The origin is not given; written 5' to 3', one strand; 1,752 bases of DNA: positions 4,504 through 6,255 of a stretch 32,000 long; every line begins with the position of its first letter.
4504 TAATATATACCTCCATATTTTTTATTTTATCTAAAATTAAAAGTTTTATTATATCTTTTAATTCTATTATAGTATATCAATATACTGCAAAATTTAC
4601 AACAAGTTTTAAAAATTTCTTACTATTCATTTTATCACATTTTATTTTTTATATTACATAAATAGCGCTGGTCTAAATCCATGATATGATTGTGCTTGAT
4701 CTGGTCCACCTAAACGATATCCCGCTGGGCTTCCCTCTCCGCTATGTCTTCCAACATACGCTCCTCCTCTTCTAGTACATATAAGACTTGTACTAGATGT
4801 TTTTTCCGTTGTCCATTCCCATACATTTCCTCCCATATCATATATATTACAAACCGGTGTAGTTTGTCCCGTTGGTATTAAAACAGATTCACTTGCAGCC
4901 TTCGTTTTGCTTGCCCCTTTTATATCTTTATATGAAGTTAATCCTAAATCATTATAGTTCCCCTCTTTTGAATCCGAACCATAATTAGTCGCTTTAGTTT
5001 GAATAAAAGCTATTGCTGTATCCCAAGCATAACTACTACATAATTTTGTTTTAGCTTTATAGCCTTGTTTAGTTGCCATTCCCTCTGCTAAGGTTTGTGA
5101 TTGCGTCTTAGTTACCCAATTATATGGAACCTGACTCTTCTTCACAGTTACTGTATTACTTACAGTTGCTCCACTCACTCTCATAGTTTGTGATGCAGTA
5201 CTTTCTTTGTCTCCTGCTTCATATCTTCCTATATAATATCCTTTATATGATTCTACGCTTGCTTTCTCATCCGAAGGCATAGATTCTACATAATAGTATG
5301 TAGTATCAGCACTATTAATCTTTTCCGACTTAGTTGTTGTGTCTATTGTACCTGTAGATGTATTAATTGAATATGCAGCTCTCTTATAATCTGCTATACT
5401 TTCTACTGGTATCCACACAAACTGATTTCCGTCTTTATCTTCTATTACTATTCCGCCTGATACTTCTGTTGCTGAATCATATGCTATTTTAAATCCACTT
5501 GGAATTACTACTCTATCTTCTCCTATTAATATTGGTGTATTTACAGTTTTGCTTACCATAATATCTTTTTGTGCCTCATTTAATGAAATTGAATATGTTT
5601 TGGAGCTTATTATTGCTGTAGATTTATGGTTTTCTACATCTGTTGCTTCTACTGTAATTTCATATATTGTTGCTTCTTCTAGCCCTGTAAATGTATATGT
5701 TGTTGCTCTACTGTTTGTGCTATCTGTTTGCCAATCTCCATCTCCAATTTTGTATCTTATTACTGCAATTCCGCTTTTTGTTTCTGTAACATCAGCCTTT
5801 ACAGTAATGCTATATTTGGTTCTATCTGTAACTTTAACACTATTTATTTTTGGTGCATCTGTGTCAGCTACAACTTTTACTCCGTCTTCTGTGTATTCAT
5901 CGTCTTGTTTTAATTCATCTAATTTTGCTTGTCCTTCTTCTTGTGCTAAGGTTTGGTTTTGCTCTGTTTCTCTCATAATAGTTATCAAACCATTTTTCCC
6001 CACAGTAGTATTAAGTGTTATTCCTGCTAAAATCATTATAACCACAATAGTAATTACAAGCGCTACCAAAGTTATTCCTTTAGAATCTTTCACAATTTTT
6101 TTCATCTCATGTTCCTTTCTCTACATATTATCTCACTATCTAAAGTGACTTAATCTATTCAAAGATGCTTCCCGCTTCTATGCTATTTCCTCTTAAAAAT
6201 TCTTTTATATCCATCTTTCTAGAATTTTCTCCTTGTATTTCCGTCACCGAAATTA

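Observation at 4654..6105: Pilin-like helix fused to Fn3 + FGE-sulfatase/C-type-lectin-like module, wedged into the conserved priA-def-fmt / asp23 neighbourhood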

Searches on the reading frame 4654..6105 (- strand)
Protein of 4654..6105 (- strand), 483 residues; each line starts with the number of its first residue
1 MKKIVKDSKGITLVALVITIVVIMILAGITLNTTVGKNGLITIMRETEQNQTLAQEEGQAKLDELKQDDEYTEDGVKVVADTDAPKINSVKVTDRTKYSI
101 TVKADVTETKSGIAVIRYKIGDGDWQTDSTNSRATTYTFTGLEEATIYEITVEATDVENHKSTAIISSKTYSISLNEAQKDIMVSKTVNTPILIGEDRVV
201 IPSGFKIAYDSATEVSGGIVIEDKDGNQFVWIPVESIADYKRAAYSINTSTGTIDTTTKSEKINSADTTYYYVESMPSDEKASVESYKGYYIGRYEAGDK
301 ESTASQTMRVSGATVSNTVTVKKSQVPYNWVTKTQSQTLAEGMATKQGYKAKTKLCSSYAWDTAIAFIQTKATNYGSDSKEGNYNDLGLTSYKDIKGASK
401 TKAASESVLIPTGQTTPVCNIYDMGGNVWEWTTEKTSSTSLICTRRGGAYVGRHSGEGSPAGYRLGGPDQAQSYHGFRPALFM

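Call 4: search_protein_families(library=pfam, proteins=[window:4654-6105:-], max_evalue=1)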
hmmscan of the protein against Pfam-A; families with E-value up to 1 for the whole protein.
window:4654-6105:- (483 aa): 8 families
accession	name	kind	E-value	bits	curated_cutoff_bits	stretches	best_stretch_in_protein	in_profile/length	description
PF00041.27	fn3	-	4.8e-05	23.9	25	1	85-161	3-77/84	Fibronectin type III domain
PF03781.23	FGE-sulfatase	-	0.00012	22.2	23.3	1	383-437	141-194/255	Sulfatase-modifying factor enzyme 1-like domain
PF25059.1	FN3_DSCAM-DSCAML_C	-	0.0015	19.2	39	1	116-156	25-66/89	DSCAM/DSCAML C-terminal Fn3-like domain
PF25788.1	Ig_Rha78A_N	-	0.004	17.8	27.4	0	94-163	34-92/105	Rha78A-like, N-terminal immunoglobulin domain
PF07963.17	N_methyl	-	0.01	15.8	21.2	1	6-30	2-26/27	Prokaryotic N-terminal methylation motif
PF24893.1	DUF7743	-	0.015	15.4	27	1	80-120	2-42/120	Domain of unknown function (DUF7743)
PF21168.2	FkbO_Hyg5-like_N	-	0.035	14.6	27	1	212-307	10-102/122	Chorismatase FkbO/Hyg5-like, N-terminal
PF23608.1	Ig_ILCR1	-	0.064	13.8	27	1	127-160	58-91/114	ILCR1 Ig-like domain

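Call 5: search_protein_families(library=ncbifam, proteins=[window:4654-6105:-], max_evalue=1)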
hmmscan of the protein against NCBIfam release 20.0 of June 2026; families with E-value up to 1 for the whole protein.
window:4654-6105:- (483 aa): 2 families
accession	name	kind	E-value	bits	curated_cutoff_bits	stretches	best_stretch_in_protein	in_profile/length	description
NF045522.1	MXAN_2561_fam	equivalog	0.017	14.6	150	1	68-162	152-248/304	MXAN_2561 family MXYO-CTERM-anchored protein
TIGR01710.1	typeII_sec_gspG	equivalog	0.076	13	88.85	1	9-80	1-70/134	type II secretion system major pseudopilin GspG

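Call 6: find_homologous_proteins(query=window:4654-6105:-, max_evalue=0.001)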
Query window:4654-6105:- (483 aa): 6484 proteins with E <= 0.001 among 8000 candidates; the best 120 are listed.
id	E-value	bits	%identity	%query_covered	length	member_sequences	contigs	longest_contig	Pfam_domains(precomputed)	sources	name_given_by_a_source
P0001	0.0e+0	1047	100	100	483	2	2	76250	-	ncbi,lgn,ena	-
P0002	8.5e-217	738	77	99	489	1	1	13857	PF03781.23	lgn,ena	-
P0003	1.2e-154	533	59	100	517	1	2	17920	PF00041.28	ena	-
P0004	2.8e-151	522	59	100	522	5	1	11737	PF00041.28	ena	-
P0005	1.5e-150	520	59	100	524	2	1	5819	-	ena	-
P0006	8.6e-144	498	58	96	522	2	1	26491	-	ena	-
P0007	7.4e-120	419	61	65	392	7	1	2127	-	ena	-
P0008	2.9e-118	413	59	61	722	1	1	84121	PF03781.23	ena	-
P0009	1.7e-116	408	59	61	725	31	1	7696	PF03781.23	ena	-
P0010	8.0e-115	402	62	61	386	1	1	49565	PF03781.23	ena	-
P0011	1.2e-114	402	61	61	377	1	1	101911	PF03781.23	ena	-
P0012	2.9e-114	400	61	61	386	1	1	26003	-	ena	-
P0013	2.9e-114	400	48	99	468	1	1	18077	PF03781.23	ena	-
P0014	2.7e-113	397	59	64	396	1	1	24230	PF03781.23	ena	-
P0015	5.3e-113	396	59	65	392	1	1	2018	-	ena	-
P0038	4.8e-110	386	60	61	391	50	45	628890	-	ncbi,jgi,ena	-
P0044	1.0e-109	385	60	61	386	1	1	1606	-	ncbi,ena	-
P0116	3.5e-108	380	59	61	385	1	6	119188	-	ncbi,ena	-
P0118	3.6e-108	380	-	-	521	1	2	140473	-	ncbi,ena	-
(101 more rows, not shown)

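Call 8: list_cluster_members(proteins=[P0001, P0038, P0118, P0116, P0044])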
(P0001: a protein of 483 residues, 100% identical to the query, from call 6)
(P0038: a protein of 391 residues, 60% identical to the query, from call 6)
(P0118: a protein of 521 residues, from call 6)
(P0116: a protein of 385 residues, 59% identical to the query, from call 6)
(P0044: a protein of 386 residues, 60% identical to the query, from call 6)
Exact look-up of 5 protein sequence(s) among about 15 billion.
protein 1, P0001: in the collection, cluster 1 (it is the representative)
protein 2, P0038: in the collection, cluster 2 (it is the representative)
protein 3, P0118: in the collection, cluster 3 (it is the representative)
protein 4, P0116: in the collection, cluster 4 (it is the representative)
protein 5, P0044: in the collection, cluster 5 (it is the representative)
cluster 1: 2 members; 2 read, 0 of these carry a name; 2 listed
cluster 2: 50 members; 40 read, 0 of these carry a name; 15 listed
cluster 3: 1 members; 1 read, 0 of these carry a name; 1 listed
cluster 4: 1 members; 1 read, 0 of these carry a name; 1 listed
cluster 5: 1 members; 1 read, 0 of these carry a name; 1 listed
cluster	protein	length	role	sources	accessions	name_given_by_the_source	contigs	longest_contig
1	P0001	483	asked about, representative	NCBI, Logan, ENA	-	-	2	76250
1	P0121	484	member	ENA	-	-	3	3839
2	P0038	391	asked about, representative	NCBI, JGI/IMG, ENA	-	-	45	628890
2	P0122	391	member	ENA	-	-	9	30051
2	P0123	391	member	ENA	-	-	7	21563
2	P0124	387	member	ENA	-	-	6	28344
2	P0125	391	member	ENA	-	-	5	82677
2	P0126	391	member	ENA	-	-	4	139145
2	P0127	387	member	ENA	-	-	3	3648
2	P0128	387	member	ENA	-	-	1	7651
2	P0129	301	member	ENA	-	-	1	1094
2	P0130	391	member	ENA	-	-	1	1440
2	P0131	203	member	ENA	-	-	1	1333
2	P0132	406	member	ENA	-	-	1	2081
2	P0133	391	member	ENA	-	-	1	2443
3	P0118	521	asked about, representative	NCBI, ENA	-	-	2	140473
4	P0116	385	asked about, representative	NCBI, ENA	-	-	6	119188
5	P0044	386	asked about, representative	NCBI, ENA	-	-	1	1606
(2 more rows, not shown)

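Call 9: find_encoding_contigs(protein=P0001, flank=10000, max_places=4)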
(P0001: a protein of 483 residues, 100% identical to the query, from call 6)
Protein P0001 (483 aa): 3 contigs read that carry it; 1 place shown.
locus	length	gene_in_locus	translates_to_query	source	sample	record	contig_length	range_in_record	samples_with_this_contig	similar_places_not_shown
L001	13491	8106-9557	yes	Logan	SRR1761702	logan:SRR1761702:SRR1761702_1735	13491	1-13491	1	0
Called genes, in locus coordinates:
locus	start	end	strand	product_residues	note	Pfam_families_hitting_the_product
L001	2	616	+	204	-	?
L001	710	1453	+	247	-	PF20260:PUA_4, PF04452:Methyltrans_RNA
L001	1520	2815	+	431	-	-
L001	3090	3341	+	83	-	PF04025:RemA-like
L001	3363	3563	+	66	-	PF01192:RNA_pol_Rpb6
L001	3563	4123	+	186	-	PF13189:Cytidylate_kin2, PF13207:AAA_17, PF13238:AAA_18, PF02224:Cytidylate_kin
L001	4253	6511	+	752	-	PF17764:PriA_3primeBD, PF00270:DEAD, PF04851:ResIII, PF18319:Zn_ribbon_PriA, PF00271:Helicase_C (weak), PF18074:PriA_C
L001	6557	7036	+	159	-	PF01327:Pep_deformylase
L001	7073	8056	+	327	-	PF00551:Formyl_trans_N, PF02911:Formyl_trans_C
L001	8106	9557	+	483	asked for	-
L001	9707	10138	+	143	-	PF03780:Asp23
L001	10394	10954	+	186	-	PF03780:Asp23 (faint)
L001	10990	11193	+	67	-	-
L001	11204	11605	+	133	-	PF01029:NusB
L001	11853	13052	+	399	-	PF13742:tRNA_anti_2, PF01336:tRNA_anti-codon, PF02601:Exonuc_VII_L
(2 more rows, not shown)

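Call 11: find_encoding_contigs(protein=P0038, flank=10000, max_places=4)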
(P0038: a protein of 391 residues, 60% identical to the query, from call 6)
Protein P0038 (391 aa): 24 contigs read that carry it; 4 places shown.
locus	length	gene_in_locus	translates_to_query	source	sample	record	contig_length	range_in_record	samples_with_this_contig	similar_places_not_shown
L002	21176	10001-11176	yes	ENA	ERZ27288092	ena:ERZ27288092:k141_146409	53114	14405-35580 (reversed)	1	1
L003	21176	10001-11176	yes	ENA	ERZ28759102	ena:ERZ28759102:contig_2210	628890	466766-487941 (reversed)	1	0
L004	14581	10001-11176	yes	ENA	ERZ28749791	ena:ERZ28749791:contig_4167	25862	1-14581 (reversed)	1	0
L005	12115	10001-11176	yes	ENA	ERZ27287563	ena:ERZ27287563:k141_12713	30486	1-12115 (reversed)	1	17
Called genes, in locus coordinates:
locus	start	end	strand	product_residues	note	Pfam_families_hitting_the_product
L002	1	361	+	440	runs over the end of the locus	PF09587:PGA_cap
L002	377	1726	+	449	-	PF00919:UPF0004, PF04055:Radical_SAM, PF18693:TRAM_2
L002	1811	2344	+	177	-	PF00210:Ferritin (weak), PF02915:Rubrerythrin, PF21349:RUBY_RBDX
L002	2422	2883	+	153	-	PF00692:dUTPase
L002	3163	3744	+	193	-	PF02559:CarD_TRCF_RID, PF21095:CarD_C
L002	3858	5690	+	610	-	PF01807:Zn_ribbon_DnaG, PF08275:DNAG_N, PF13662:Toprim_4, PF01751:Toprim, PF13155:Toprim_2, PF13362:Toprim_3 (weak), PF10410:DnaB_bind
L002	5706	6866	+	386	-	PF03979:Sigma70_r1_1, PF00140:Sigma70_r1_2, PF04542:Sigma70_r2, PF04539:Sigma70_r3, PF04545:Sigma70_r4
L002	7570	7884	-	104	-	-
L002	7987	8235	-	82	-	-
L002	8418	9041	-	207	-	-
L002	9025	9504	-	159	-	PF07670:Gate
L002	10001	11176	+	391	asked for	-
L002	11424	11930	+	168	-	PF01624:MutS_I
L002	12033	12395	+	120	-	PF22296:bAvd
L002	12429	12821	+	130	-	PF00078:RVT_1 (weak)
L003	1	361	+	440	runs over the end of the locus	PF09587:PGA_cap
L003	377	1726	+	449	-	PF00919:UPF0004, PF04055:Radical_SAM, PF18693:TRAM_2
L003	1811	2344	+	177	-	PF00210:Ferritin (weak), PF02915:Rubrerythrin, PF21349:RUBY_RBDX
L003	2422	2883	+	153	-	PF00692:dUTPase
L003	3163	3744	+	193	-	PF02559:CarD_TRCF_RID, PF21095:CarD_C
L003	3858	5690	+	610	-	PF01807:Zn_ribbon_DnaG, PF08275:DNAG_N, PF13662:Toprim_4, PF01751:Toprim, PF13155:Toprim_2, PF13362:Toprim_3 (weak), PF10410:DnaB_bind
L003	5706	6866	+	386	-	PF03979:Sigma70_r1_1, PF00140:Sigma70_r1_2, PF04542:Sigma70_r2, PF04539:Sigma70_r3, PF04545:Sigma70_r4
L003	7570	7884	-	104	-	-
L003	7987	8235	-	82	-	-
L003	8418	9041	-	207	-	-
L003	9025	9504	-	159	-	PF07670:Gate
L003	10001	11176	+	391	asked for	-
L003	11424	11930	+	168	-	PF01624:MutS_I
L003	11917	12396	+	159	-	PF22296:bAvd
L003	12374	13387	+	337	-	PF00078:RVT_1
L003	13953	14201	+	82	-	PF00436:SSB (weak)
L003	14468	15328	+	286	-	PF12784:PDDEXK_2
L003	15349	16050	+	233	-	PF00899:ThiF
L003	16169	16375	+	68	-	PF07311:Dodecin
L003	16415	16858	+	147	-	PF03862:SpoVAC_SpoVAEB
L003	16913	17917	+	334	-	PF07451:SpoVAD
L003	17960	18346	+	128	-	PF03862:SpoVAC_SpoVAEB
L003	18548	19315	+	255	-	PF20260:PUA_4, PF04452:Methyltrans_RNA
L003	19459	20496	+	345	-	-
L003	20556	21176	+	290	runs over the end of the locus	PF03755:YicC-like_N, PF08340:YicC-like_C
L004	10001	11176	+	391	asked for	-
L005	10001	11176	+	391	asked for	-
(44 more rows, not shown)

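Call 12: find_encoding_contigs(protein=P0008, flank=10000, max_places=3)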
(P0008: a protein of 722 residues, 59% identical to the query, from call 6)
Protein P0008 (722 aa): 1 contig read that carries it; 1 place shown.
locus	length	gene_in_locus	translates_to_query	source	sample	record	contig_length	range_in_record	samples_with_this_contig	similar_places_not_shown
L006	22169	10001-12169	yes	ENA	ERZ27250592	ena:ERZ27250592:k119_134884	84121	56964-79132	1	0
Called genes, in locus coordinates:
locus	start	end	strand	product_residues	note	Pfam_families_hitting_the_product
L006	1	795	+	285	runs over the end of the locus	-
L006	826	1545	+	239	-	PF00072:Response_reg, PF00486:Trans_reg_C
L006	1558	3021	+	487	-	PF13188:PAS_8 (faint), PF00512:HisKA, PF02518:HATPase_c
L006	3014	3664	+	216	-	PF10502:Peptidase_S26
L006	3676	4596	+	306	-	PF13177:DNA_pol3_delta2, PF00004:AAA (weak)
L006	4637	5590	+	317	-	PF04468:PSP1, PF28472:PSP1_3rd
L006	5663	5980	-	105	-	PF04032:Rpr2 (faint), PF24292:DUF7479 (faint)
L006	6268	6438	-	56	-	PF00037:Fer4 (weak), PF13237:Fer4_10, PF14697:Fer4_21 (faint), PF13187:Fer4_9, PF12838:Fer4_7, PF12797:Fer4_2 (weak), PF00037:Fer4, PF12837:Fer4_6, +4 more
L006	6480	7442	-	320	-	PF02775:TPP_enzyme_C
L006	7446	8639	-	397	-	PF01855:POR_N, PF17147:PFOR_II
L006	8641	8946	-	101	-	PF13187:Fer4_9 (faint), PF00037:Fer4 (weak), PF12837:Fer4_6 (weak), PF13237:Fer4_10 (weak), PF14697:Fer4_21, PF12838:Fer4_7, PF00037:Fer4, PF12837:Fer4_6 (weak), +5 more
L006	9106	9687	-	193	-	PF01558:POR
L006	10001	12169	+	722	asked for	PF03781:FGE-sulfatase (faint)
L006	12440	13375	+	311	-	PF01381:HTH_3, PF12844:HTH_19, PF13443:HTH_26, PF13560:HTH_31, PF02661:Fic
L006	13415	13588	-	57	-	PF08141:SspH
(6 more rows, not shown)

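Call 21: find_related_loci(query=A1, collection=genome_contigs, flank=10000)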
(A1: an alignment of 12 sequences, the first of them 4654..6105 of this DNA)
Query A1 (483 aa) in genome_contigs; peptide patterns used: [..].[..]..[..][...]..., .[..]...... (x = any residue, [..] = any of these).
595 stretches matched a pattern (row limit reached: there are more); 488 encode a relative of the query (tblastn E <= 1e-3); the best 80 are kept; 79 distinct loci.
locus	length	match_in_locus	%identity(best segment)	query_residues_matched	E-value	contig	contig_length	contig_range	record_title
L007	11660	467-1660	53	6-483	7e-93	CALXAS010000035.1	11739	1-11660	MAG: uncultured Clostridia bacterium isolate BRZ_BM__bin119 genome assembly, contig: BRZ_BM__NODE_7470_length_11739_cov_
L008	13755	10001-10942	51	193-483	6e-88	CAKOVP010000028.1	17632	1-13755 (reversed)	MAG: uncultured Clostridia bacterium isolate REFINED_METABAT215_TOP10_CONTIGS_1500_ASSEMBLY_K77_MERGED__Hadza_MoBio_hadz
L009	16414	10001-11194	51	1-482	4e-77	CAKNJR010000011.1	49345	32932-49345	MAG TPA_asm: uncultured Clostridium sp. isolate ERR3414574_bin.27_metaWRAP_v1.1_MAG genome assembly, contig: NODE_971_le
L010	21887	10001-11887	45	5-483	4e-68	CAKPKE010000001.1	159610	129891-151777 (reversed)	MAG: uncultured Clostridia bacterium isolate REFINED_METABAT215_TOP10_CONTIGS_1500_ASSEMBLY_K77_MERGED__Hadza_MoBio_hadz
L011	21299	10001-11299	45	1-482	5e-68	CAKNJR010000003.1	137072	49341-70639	MAG TPA_asm: uncultured Clostridium sp. isolate ERR3414574_bin.27_metaWRAP_v1.1_MAG genome assembly, contig: NODE_127_le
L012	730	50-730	50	160-401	9e-71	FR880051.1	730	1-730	Clostridium sp. CAG:245 genomic scaffold, scf103, whole genome shotgun sequence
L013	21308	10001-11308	29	3-483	8e-45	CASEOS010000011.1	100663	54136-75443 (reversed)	uncultured Eubacteriales bacterium isolate A104_L1_330330_idba_bin.79 genome assembly, contig: A104_L1_330330_idba_bin.7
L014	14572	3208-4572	29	1-483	3e-34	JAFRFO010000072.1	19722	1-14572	MAG: Clostridia bacterium isolate RGIG2424 Goat_Ileum.Co__c506153, whole genome shotgun sequence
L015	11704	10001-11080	36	2-483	3e-33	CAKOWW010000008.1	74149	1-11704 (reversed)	MAG: uncultured Clostridia bacterium isolate REFINED_METABAT215_TOP10_CONTIGS_1500_ASSEMBLY_K77_MERGED__Hadza_MoBio_hadz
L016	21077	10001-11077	37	9-483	9e-33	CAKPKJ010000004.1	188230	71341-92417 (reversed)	MAG: uncultured Clostridia bacterium isolate REFINED_METABAT215_TOP10_CONTIGS_1500_ASSEMBLY_K77_MERGED__Hadza_MoBio_hadz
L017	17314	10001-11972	35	10-483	1e-34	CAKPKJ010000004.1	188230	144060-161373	MAG: uncultured Clostridia bacterium isolate REFINED_METABAT215_TOP10_CONTIGS_1500_ASSEMBLY_K77_MERGED__Hadza_MoBio_hadz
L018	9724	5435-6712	32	2-483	3e-30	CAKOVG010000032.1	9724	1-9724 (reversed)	MAG: uncultured Clostridia bacterium isolate REFINED_METABAT215_TOP10_CONTIGS_1500_ASSEMBLY_K77_MERGED__Hadza_MoBio_hadz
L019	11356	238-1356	32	6-478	2e-30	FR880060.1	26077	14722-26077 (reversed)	Clostridium sp. CAG:245 genomic scaffold, scf146, whole genome shotgun sequence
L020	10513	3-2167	26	1-482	9e-30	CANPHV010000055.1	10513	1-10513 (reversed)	MAG TPA_asm: uncultured Clostridium sp. isolate SRR15730552_bin.38_metawrap_v1.3_MAG genome assembly, contig: NODE.10353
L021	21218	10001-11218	31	11-483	2e-29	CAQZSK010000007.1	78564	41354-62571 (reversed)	MAG TPA_asm: uncultured Clostridia bacterium isolate MGBC162590 genome assembly, contig: MGBC162590.7, whole genome shot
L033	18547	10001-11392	27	9-483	3e-24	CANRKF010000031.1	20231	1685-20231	MAG: uncultured Clostridia bacterium isolate Lapin-022__bin28 genome assembly, contig: Lapin-022__NODE_2576_length_20231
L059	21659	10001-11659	33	2-483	2e-18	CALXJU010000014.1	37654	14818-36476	MAG: uncultured Clostridia bacterium isolate BRZ_EF__bin101 genome assembly, contig: BRZ_EF__NODE_1654_length_37654_cov_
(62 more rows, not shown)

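Call 54: predict_structure(alignment_id=A3)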
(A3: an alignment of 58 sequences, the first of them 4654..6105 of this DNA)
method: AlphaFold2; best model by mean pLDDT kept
length: 483 residues; sequences in the alignment: 58
mean_pLDDT: 51.0   pTM: 0.37
mean pLDDT of the five models: 51.0, 47.0, 44.4, 42.1, 41.1
residues with pLDDT >= 90: 1; 70-90: 79; 50-70: 148; < 50: 255
segments of 3 or more residues with pLDDT < 50: 1-11, 30-42, 58-60, 62-71, 73-75, 242-249, 257-261, 264-274, 292-349, 351-387, 392-398, 406-483
pLDDT, mean of each block of 10 residues (from residue 1): 33 57 58 41 53 56 41 55 77 75 77 77 77 78 76 85 81 67 55 63 69 55 64 60 46 51 47 50 63 41 31 33 31 41 47 38 35 40 43 46 47 28 27 28 28 29 30 27 20
secondary structure, 60 per line:
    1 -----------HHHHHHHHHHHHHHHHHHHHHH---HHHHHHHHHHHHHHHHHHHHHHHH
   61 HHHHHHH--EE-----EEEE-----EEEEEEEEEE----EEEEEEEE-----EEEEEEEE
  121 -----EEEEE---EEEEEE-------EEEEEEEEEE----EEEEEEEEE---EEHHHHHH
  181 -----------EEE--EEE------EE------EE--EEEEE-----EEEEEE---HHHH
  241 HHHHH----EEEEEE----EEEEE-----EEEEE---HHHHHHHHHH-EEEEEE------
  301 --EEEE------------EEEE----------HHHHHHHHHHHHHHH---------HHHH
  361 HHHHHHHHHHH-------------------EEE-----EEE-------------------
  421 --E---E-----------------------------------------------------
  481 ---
elements in order: H12-33 H37-67 E77-80 E86-95 E100-107 E113-120 E126-130 E134-139 E147-156 E161-169 H175-180 E192-194 E197-199 E218-222 E228-233 H237-245 E250-255 E260-264 E270-274 H278-287 E289-294 E303-306 E319-322 H333-347 H357-371 E391-393 E399-401
